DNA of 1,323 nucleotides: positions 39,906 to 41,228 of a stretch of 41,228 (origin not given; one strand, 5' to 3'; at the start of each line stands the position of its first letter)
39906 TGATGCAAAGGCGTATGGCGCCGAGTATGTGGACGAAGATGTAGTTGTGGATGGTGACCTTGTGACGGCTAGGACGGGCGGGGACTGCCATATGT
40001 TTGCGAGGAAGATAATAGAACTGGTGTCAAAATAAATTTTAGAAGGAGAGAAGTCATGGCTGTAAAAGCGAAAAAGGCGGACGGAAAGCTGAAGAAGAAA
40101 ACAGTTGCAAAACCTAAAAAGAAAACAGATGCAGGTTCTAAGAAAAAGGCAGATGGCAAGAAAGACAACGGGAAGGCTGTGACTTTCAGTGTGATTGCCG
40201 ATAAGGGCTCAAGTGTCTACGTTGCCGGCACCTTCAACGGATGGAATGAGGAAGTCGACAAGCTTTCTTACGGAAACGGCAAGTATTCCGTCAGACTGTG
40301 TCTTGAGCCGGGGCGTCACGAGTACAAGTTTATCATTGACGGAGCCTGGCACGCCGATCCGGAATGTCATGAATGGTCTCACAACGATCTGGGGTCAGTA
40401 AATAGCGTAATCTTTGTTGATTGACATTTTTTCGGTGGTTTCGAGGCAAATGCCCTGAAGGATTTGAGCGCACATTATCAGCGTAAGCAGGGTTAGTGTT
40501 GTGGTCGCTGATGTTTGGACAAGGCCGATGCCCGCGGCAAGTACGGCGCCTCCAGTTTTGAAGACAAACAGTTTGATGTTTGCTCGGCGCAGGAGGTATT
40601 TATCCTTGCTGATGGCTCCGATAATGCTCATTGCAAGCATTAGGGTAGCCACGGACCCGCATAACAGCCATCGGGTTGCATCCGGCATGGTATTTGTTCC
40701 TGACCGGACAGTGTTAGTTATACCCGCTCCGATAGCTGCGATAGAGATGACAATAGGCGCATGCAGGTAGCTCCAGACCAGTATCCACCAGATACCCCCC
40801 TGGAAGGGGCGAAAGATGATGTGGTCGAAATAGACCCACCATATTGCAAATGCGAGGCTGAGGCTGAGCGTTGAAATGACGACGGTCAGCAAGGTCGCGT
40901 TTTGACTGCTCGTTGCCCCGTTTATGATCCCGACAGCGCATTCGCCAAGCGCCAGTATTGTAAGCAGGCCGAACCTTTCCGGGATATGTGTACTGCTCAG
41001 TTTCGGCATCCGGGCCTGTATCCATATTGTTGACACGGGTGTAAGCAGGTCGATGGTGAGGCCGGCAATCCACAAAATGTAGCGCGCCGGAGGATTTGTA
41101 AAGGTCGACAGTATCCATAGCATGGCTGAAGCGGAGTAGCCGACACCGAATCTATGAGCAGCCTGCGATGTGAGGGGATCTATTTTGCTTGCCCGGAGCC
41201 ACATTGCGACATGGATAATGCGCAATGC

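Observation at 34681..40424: Partner-switching pair (STAS + RsbW-like kinase) physically flanking glgX inside a glycan-metabolism operon, with no sigma factor in the window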

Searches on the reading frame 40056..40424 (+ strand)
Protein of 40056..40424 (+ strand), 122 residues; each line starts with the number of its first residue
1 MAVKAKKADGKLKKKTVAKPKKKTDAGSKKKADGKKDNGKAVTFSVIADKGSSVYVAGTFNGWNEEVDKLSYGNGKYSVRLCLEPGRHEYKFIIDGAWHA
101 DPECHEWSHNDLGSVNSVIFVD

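Call 3: search_protein_families(library=pfam, proteins=[window:40056-40424:+], max_evalue=0.01)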
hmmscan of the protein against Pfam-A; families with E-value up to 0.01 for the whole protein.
window:40056-40424:+ (122 aa): 2 families
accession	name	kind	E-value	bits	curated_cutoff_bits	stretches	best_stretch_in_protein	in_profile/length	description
PF16561.11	AMPK1_CBM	-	6.2e-16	58.8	26.8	1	49-121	9-79/85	Glycogen recognition site of AMP-activated protein kinase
PF02922.24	CBM_48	-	7.2e-05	23.5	22.4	1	37-98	9-72/83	Carbohydrate-binding module 48 (Isoamylase N-terminal domain)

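Call 45: find_homologous_proteins(query=window:40056-40424:+, max_evalue=0.001)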
Query window:40056-40424:+ (122 aa): 21 proteins with E <= 0.001 among 168 candidates.
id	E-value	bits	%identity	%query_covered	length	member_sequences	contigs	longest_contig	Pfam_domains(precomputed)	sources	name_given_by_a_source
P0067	4.4e-76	271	100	100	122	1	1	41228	PF16561.12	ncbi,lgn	-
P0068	4.4e-40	155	65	89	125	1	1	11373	PF16561.12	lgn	-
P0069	3.8e-25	106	63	67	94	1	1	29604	PF16561.12,PF22058.3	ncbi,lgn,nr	ncbi:MAG: isoamylase early set domain-containing protein [Kiritimatiellae bacterium]|nr:isoamylase e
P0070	1.1e-23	102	57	68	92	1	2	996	PF16561.12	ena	-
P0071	2.6e-23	100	55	68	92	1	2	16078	PF16561.12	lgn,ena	-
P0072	3.5e-23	100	52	75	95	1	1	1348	PF16561.12,PF22058.3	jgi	jgi:5'-AMP-activated protein kinase regulatory beta subunit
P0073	3.9e-23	100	58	69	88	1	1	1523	PF16561.12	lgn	-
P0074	5.9e-22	96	52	71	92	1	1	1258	PF02922.25,PF16561.12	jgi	jgi:1,4-alpha-glucan branching enzyme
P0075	6.3e-22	96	54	68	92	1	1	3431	PF16561.12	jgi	jgi:1,4-alpha-glucan branching enzyme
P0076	2.2e-21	94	52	77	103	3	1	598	PF16561.12,PF22058.3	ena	-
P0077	4.5e-20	90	48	69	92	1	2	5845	PF02922.25,PF16561.12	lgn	-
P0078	5.5e-20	90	54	67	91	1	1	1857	PF02922.25,PF16561.12,PF22058.3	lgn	-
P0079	1.4e-19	88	51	76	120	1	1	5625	PF16561.12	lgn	-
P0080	2.3e-19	88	51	68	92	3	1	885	PF16561.12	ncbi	-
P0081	2.7e-19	87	50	74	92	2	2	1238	PF16561.12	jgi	-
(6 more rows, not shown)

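Call 47: find_encoding_contigs(protein=P0068, flank=10000, max_places=2)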
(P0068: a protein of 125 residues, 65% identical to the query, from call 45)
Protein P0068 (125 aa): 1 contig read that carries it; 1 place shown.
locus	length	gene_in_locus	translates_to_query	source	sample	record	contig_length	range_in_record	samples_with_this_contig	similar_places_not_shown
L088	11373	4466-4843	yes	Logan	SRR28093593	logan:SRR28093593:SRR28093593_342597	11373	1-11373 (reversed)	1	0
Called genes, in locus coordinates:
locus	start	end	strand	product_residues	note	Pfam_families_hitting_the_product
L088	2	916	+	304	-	?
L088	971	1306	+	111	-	PF01740:STAS, PF13466:STAS_2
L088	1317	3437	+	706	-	PF02922:CBM_48, PF00128:Alpha-amylase, PF21156:ISOA1-3_C, PF21331:Isoamylase_C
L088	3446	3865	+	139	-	PF13581:HATPase_c_2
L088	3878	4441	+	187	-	PF01965:DJ-1_PfpI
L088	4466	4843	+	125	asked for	PF16561:AMPK1_CBM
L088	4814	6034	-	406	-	PF06772:LtrA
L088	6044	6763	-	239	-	PF01370:Epimerase, PF04321:RmlD_sub_bind, PF16363:GDP_Man_Dehyd (weak)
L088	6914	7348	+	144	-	-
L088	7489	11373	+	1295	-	?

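Call 48: find_encoding_contigs(protein=P0069, flank=10000, max_places=2)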
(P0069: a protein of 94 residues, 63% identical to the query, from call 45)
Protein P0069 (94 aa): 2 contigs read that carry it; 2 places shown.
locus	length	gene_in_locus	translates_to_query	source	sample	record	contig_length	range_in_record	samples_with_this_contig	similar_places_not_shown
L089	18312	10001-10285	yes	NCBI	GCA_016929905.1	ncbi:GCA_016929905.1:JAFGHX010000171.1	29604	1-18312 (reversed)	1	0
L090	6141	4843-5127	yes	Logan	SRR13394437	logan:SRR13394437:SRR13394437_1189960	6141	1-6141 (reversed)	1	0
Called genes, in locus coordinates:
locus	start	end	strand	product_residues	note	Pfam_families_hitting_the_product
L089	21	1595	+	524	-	PF01841:Transglut_core, PF14402:7TM_transglut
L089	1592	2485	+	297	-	PF14397:ATPgrasp_ST, PF02655:ATP-grasp_3 (faint), PF08443:RimK (faint), PF02955:GSH-S_ATP (faint), PF14398:ATPgrasp_YheCD (faint)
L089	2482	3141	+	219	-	PF02585:PIG-L (weak)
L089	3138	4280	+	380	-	PF00534:Glycos_transf_1, PF13692:Glyco_trans_1_4, PF13524:Glyco_trans_1_2 (faint)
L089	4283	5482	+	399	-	PF06202:GDE_C (weak), PF12899:Glyco_hydro_100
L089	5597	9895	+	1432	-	PF00128:Alpha-amylase (faint), PF14701:hDGE_amylase (faint), PF12439:GDE_N, PF06202:GDE_C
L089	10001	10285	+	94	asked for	PF16561:AMPK1_CBM, PF22058:X25_BaPul_like (weak)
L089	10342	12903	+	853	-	PF11897:DUF3417, PF00343:Phosphorylase, PF28476:GlgP_C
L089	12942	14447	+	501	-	PF08323:Glyco_transf_5, PF13439:Glyco_transf_4 (weak), PF13579:Glyco_trans_4_4 (weak), PF00534:Glycos_transf_1 (weak), PF13692:Glyco_trans_1_4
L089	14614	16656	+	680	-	PF02922:CBM_48, PF00128:Alpha-amylase (weak), PF02806:Alpha-amylase_C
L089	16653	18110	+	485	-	PF04041:Glyco_hydro_130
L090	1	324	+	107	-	?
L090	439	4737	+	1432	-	PF00128:Alpha-amylase (faint), PF14701:hDGE_amylase (faint), PF12439:GDE_N, PF06202:GDE_C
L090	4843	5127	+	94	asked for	PF16561:AMPK1_CBM, PF22058:X25_BaPul_like (weak)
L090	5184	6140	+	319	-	?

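Call 60: search_protein_families(library=ncbifam, proteins=[window:40056-40424:+], max_evalue=0.001)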
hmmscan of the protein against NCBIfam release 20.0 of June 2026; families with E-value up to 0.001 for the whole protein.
window:40056-40424:+ (122 aa): 1 family
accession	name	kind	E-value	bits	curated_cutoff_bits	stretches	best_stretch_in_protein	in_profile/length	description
NF008967.0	PRK12313.1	equivalog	0.00039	18.9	577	1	35-97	33-96/633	1,4-alpha-glucan branching protein GlgB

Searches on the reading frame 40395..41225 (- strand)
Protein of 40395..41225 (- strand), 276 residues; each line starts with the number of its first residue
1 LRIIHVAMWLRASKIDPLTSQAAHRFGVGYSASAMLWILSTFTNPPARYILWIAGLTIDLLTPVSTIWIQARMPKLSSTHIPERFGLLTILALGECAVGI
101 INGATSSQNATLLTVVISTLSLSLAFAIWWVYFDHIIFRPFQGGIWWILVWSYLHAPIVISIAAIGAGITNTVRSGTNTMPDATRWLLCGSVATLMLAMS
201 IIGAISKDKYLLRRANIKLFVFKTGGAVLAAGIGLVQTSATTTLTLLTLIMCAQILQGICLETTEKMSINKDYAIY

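Call 3: search_protein_families(library=pfam, proteins=[window:40395-41225:-], max_evalue=0.01)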
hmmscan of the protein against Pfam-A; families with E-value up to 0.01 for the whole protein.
window:40395-41225:- (276 aa): 1 family
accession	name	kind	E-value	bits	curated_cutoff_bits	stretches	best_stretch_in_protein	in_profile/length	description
PF06772.16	LtrA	-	1.6e-40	139.9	31.9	1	1-251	100-354/356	Bacterial low temperature requirement A protein (LtrA)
